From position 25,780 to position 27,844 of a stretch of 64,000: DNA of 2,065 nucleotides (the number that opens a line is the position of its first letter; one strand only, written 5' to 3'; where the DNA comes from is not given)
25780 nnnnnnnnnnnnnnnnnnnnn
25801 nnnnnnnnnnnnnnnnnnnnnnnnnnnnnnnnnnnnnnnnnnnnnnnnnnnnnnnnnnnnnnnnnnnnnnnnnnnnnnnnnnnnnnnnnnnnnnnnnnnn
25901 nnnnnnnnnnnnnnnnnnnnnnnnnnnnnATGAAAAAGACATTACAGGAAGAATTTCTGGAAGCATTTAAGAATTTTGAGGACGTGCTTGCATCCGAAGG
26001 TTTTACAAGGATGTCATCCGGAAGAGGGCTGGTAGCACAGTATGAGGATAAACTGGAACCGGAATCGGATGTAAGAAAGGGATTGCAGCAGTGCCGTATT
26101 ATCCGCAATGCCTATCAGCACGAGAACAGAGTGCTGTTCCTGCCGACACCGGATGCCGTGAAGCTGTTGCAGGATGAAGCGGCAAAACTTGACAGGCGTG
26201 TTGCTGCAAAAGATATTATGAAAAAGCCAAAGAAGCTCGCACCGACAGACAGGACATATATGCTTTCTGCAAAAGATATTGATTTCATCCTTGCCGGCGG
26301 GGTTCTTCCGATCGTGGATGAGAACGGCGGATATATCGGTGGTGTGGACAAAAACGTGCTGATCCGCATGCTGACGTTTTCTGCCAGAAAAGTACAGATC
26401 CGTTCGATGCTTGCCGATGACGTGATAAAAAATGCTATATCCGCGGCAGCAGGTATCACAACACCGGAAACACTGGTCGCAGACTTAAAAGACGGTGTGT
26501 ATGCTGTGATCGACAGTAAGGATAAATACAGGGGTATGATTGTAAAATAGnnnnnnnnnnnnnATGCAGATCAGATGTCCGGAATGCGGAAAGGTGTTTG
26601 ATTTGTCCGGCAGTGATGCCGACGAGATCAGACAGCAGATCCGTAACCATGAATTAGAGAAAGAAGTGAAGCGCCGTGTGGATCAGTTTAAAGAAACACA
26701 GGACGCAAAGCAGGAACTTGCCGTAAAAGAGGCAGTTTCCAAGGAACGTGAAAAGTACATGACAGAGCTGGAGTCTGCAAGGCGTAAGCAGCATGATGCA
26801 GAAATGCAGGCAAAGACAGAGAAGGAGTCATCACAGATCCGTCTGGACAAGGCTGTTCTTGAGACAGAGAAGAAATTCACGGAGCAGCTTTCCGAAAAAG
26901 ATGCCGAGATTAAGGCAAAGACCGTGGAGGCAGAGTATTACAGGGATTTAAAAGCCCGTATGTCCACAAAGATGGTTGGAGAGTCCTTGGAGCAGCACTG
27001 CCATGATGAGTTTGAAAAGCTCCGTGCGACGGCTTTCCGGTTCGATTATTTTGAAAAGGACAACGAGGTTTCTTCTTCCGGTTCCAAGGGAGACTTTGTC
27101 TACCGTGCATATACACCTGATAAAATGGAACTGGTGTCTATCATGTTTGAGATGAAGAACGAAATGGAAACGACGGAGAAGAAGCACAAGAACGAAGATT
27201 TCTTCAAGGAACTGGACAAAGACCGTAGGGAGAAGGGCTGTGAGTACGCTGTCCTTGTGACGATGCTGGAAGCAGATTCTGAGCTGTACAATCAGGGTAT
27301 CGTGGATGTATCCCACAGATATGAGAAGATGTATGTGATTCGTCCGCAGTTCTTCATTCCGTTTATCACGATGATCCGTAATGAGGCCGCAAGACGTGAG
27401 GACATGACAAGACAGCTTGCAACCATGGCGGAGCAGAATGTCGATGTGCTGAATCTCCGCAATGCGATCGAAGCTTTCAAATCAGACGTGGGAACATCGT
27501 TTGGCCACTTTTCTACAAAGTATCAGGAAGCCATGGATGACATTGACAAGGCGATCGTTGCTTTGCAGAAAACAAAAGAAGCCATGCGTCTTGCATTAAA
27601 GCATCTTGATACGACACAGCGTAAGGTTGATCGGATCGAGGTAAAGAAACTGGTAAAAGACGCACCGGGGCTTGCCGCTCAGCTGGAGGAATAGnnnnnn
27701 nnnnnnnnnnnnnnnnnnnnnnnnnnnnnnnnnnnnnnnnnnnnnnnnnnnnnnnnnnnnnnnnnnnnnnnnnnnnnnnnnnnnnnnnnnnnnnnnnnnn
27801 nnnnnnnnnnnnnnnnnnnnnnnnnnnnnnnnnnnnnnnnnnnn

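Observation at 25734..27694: Candidate HEPN(RNxxxH)–CBS-pair protein with its own small HTH gene, followed by DUF2130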

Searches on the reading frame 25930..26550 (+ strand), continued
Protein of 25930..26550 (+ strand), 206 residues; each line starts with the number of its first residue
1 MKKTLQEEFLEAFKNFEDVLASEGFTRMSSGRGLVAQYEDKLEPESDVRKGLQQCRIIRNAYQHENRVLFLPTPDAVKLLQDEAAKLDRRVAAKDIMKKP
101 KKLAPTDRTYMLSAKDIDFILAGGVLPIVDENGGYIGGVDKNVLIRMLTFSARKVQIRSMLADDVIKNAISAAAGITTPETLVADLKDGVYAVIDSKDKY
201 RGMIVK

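Call 50: find_related_loci(query=A1, collection=genome_contigs, flank=8000)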
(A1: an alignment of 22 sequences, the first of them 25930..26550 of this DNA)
Query A1 (206 aa) in genome_contigs; peptide patterns used: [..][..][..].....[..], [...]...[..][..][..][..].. (x = any residue, [..] = any of these).
182 stretches matched a pattern; 1 encode a relative of the query (tblastn E <= 1e-3); 1 distinct loci.
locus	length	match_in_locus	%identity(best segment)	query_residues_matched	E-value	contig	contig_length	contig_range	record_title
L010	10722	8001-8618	92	1-206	4e-125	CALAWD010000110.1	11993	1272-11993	MAG TPA_asm: uncultured Lachnospiraceae bacterium isolate SRR1747021_bin.135_CONCOCT_v1.1_MAG genome assembly, contig: E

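Call 51: list_cluster_members(proteins=[P0024, P0025, P0027, P0028, P0030, P0031, P0032, P0033, P0034, P0036])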
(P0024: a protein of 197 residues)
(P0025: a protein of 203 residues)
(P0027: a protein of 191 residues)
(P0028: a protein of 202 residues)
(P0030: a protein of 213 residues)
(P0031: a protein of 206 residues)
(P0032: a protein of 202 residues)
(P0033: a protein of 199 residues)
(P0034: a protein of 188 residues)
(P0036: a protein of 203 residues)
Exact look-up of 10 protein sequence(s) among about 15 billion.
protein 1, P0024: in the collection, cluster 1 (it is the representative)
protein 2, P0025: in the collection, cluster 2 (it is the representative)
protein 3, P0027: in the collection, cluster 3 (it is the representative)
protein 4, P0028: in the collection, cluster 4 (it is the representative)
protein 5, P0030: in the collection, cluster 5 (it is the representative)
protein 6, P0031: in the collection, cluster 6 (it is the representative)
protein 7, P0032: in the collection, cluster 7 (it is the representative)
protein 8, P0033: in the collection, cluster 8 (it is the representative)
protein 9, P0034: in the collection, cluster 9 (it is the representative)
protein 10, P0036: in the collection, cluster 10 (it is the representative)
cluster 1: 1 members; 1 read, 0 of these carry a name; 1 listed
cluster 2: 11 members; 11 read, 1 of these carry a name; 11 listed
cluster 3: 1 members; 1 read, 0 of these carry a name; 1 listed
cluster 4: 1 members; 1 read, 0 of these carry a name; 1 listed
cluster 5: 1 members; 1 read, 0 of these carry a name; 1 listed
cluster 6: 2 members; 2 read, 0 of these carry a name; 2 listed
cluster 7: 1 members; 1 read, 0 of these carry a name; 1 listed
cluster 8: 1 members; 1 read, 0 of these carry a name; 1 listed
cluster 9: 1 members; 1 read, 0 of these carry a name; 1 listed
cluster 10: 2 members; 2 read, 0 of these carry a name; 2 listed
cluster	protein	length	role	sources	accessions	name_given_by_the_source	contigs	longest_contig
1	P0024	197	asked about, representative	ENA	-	-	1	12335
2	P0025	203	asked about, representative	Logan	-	-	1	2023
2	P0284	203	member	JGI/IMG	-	hypothetical protein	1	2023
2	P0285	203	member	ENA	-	-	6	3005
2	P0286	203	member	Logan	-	-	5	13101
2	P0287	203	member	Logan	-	-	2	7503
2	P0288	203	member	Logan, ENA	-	-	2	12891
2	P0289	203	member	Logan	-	-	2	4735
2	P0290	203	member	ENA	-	-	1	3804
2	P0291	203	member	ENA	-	-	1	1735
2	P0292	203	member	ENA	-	-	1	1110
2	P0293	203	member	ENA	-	-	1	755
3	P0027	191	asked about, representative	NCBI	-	-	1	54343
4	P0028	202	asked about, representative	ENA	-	-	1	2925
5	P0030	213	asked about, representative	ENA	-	-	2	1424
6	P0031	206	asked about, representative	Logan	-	-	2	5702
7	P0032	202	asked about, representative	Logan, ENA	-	-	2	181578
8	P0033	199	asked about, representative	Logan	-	-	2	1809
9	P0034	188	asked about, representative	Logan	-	-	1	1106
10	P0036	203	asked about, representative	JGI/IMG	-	-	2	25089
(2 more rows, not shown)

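Call 52: find_encoding_contigs(protein=P0032, flank=7000, max_places=2)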
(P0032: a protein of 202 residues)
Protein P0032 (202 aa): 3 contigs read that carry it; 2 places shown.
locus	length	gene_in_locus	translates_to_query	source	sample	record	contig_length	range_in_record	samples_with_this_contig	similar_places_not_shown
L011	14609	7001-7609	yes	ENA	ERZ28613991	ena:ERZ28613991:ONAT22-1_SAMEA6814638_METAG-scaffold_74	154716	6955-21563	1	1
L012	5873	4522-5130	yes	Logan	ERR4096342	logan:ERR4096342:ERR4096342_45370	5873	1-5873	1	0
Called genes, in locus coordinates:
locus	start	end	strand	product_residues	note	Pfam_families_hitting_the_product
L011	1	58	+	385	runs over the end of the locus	-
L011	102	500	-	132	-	-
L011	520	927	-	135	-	-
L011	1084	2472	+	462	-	-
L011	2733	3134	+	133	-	PF01797:Y1_Tnp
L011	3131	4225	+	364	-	PF12323:HTH_OrfB_IS605, PF01385:OrfB_IS605, PF07282:Cas12f1-like_TNB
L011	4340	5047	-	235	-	-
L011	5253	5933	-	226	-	PF02481:DNA_processg_A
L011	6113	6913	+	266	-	-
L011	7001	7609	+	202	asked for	-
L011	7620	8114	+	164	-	-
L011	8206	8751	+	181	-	-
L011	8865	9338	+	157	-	-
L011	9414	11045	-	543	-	PF08706:D5_N (weak), PF19263:DUF5906, PF03288:Pox_D5 (weak)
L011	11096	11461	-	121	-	PF00376:MerR, PF01381:HTH_3 (faint), PF12728:HTH_17 (faint), PF13411:MerR_1, PF00376:MerR, PF13411:MerR_1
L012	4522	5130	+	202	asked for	-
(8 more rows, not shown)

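Call 53: find_encoding_contigs(protein=P0027, flank=7000, max_places=2)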
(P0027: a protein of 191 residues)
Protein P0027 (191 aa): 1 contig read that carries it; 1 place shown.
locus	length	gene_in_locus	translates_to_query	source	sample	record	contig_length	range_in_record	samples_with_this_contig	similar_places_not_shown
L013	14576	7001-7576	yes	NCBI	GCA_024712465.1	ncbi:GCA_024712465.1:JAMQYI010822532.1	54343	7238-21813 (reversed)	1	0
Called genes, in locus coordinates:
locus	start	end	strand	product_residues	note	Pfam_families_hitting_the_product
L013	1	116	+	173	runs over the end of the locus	-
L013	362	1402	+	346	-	PF01507:PAPS_reduct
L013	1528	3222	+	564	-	PF18796:LPD1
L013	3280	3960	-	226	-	-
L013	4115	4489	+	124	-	-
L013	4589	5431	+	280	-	-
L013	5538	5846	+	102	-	-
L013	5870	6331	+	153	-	-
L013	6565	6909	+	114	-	-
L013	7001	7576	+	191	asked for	-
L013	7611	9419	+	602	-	PF00884:Sulfatase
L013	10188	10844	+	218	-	-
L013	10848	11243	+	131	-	-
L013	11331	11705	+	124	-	-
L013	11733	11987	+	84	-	-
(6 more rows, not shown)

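Call 54: find_encoding_contigs(protein=P0036, flank=7000, max_places=2)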
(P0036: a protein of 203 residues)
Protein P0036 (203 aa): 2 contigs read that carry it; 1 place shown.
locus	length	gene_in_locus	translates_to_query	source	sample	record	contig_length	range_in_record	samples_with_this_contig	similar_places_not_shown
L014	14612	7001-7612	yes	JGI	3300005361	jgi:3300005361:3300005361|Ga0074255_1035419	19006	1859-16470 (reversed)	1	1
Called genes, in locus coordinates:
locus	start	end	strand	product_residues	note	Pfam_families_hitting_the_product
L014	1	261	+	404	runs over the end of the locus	PF01473:Choline_bind_1 (faint), PF19127:Choline_bind_3 (weak), PF19085:Choline_bind_2 (weak), PF00877:NLPC_P60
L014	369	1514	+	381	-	PF13662:Toprim_4 (weak), PF13155:Toprim_2, PF13362:Toprim_3 (weak)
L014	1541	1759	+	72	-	-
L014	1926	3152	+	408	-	PF03382:DUF285, PF23952:LRR_EndoS (faint), PF24758:LRR_At5g56370 (faint), PF13855:LRR_8 (faint), PF03382:DUF285, PF13306:LRR_5 (weak), PF03382:DUF285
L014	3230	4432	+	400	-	-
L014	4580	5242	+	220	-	-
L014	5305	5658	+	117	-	-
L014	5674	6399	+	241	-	PF00230:MIP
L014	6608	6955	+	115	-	-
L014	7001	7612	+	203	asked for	-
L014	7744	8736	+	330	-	PF04542:Sigma70_r2 (weak)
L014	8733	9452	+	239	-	-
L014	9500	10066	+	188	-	-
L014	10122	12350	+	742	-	PF01751:Toprim, PF01131:Topoisom_bac, PF13342:Toprim_Crpt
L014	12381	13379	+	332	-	PF04542:Sigma70_r2 (weak), PF04539:Sigma70_r3 (weak), PF04545:Sigma70_r4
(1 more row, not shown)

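Call 66: find_related_loci(query=A1, collection=viral_contigs, flank=7000)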
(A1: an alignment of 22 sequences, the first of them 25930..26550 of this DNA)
Query A1 (206 aa) in viral_contigs; peptide patterns used: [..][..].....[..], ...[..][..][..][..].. (x = any residue, [..] = any of these).
141 stretches matched a pattern, but none encodes a relative of the query by tblastn (E <= 1e-3).

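Call 72: search_protein_families(library=phrogs, proteins=[window:25930-26550:+], max_evalue=0.01)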
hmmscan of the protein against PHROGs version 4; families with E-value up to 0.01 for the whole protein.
window:25930-26550:+ (206 aa): 0 families

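Call 79: find_encoding_contigs(protein=P0011, flank=5000, max_places=2)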
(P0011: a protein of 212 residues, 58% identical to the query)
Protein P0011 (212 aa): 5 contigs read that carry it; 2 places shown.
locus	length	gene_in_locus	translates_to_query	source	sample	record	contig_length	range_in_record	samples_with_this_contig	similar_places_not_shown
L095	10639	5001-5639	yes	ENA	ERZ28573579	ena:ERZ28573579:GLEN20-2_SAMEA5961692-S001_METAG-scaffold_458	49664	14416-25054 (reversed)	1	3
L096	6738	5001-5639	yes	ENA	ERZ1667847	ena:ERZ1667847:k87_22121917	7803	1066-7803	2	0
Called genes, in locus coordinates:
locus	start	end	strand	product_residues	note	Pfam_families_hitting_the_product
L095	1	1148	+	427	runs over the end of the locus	-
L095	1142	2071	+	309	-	-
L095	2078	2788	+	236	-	PF00149:Metallophos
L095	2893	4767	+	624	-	PF00580:UvrD-helicase (faint), PF13245:AAA_19, PF13401:AAA_22 (weak), PF01443:Viral_helicase1 (faint)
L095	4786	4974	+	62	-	PF01381:HTH_3 (faint), PF13443:HTH_26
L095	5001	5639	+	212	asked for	-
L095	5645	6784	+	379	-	PF09903:DUF2130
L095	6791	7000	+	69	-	-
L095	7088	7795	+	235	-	-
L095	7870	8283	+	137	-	PF12158:DUF3592 (weak)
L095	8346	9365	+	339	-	PF20316:DUF6612 (faint)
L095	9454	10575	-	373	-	PF01385:OrfB_IS605, PF07282:Cas12f1-like_TNB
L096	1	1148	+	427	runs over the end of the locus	-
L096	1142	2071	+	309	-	-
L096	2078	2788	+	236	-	PF00149:Metallophos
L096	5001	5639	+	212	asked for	-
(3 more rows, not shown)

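Call 80: find_encoding_contigs(protein=P0012, flank=5000, max_places=2)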
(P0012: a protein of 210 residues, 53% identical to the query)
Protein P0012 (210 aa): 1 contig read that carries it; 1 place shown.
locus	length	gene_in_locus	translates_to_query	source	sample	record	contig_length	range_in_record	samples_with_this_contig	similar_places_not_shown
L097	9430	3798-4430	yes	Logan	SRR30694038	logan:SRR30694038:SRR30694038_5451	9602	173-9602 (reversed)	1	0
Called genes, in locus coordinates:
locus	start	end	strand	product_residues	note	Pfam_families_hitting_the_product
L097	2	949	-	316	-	?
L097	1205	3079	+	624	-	PF00580:UvrD-helicase (faint), PF13245:AAA_19, PF01443:Viral_helicase1 (faint)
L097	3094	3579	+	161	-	-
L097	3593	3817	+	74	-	PF13443:HTH_26 (faint)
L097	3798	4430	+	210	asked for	-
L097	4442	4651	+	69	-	-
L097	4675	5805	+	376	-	PF09903:DUF2130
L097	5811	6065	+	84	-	-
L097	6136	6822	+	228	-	-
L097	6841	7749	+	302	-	-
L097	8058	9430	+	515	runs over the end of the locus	?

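Call 81: find_encoding_contigs(protein=P0017, flank=5000, max_places=2)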
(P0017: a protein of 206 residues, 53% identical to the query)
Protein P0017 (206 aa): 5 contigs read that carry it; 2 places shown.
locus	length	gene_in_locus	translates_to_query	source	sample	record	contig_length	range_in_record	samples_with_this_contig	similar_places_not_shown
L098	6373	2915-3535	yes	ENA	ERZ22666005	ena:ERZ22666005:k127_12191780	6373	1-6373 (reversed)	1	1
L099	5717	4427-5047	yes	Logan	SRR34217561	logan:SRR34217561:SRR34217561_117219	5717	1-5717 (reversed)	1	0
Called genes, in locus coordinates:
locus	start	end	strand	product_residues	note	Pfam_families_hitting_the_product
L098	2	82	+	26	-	?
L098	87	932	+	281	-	-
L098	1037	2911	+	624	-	PF00580:UvrD-helicase (faint), PF13245:AAA_19, PF01443:Viral_helicase1 (faint)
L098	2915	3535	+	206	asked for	-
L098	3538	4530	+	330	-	PF09903:DUF2130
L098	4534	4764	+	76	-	-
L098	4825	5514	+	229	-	-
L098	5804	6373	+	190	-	?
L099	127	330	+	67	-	-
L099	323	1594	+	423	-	-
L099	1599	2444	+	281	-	-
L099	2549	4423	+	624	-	PF00580:UvrD-helicase (faint), PF13245:AAA_19, PF01443:Viral_helicase1 (faint)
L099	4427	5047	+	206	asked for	-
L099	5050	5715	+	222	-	?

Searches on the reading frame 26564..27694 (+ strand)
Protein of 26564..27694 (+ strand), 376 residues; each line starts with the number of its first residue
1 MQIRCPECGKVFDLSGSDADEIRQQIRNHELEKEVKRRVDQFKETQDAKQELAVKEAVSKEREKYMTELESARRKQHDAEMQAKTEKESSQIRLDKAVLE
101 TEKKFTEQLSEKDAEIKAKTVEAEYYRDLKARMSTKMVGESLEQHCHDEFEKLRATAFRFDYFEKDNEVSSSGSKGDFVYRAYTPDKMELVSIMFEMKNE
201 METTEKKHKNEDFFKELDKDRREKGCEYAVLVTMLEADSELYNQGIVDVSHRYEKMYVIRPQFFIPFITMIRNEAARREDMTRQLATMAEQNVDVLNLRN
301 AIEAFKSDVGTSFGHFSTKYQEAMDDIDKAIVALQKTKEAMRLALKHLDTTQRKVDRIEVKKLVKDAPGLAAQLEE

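Call 3: search_protein_families(library=pfam, proteins=[window:26564-27694:+], max_evalue=1)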
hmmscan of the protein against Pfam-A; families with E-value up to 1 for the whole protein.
window:26564-27694:+ (376 aa): 7 families
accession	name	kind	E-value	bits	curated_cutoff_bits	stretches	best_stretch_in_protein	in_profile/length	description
PF09903.14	DUF2130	-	1.1e-72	244.9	26.7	1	107-365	3-254/255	Uncharacterized protein conserved in bacteria (DUF2130)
PF13717.11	Zn_ribbon_4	-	0.0063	16.9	30.3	1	1-15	1-15/36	zinc-ribbon domain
PF17074.11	Darcynin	-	0.062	14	27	1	80-164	19-101/127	Darcynin, domain of unknown function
PF04513.17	Baculo_PEP_C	-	0.13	12.8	38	1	276-349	13-91/140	Baculovirus polyhedron envelope protein, PEP, C terminus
PF13719.11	Zn_ribbon_5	-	0.21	11.8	29.3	1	1-17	1-17/37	zinc-ribbon domain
PF18765.7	Polbeta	-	0.64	10.7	26.9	0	313-361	19-70/93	Polymerase beta, Nucleotidyltransferase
PF13596.12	PAS_10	-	0.97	10.6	22.1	0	9-60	29-76/106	PAS domain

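Call 4: search_protein_families(library=padloc, proteins=[window:26564-27694:+], max_evalue=1)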
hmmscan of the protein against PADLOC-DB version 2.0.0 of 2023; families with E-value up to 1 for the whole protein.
window:26564-27694:+ (376 aa): 0 families

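Call 13: search_protein_families(library=ncbifam, proteins=[window:26564-27694:+], max_evalue=0.1)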
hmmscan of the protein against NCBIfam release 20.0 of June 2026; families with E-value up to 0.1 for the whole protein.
window:26564-27694:+ (376 aa): 1 family
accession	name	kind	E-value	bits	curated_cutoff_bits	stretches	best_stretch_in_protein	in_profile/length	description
NF047752.1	MntA_antitoxin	equivalog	0.025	14.5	60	0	275-309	39-73/106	type VII toxin-antitoxin system MntA family adenylyltransferase antitoxin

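Call 65: find_related_loci(query=window:26564-27694:+, collection=metagenome_contigs, flank=7000)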
Query window:26564-27694:+ (376 aa) in metagenome_contigs; peptide patterns used: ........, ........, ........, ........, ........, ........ (x = any residue, [..] = any of these).
599 stretches matched a pattern (row limit reached: there are more); 582 encode a relative of the query (tblastn E <= 1e-3); the best 80 are kept; 80 distinct loci.
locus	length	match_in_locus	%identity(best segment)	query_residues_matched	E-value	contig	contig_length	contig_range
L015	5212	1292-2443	48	3-376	5e-108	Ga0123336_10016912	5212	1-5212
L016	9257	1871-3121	47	2-376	7e-107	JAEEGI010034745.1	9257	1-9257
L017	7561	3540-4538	50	3-371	2e-106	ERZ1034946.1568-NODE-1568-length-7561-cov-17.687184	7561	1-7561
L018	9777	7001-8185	46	2-376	8e-105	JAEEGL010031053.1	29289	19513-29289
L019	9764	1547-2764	44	2-376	5e-104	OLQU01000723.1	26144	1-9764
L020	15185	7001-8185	46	2-376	7e-104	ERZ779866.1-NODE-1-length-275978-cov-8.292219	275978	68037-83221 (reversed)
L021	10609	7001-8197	44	2-376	1e-103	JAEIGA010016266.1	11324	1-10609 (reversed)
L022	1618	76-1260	46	2-376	6e-111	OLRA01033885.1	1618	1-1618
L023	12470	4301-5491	46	2-372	1e-103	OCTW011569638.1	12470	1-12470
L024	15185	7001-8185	46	2-376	5e-103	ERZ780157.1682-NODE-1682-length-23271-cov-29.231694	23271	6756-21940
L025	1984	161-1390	45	2-376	3e-108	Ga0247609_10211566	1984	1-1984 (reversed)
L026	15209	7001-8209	44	2-376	6e-102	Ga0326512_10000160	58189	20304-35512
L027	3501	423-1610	46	2-370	3e-103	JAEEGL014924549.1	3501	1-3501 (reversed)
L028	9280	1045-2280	45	3-376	2e-101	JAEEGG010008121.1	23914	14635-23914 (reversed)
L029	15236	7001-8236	45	3-376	2e-101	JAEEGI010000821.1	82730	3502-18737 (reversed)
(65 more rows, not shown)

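Call 72: search_protein_families(library=phrogs, proteins=[window:26564-27694:+], max_evalue=0.01)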
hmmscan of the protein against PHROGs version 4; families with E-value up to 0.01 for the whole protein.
window:26564-27694:+ (376 aa): 0 families
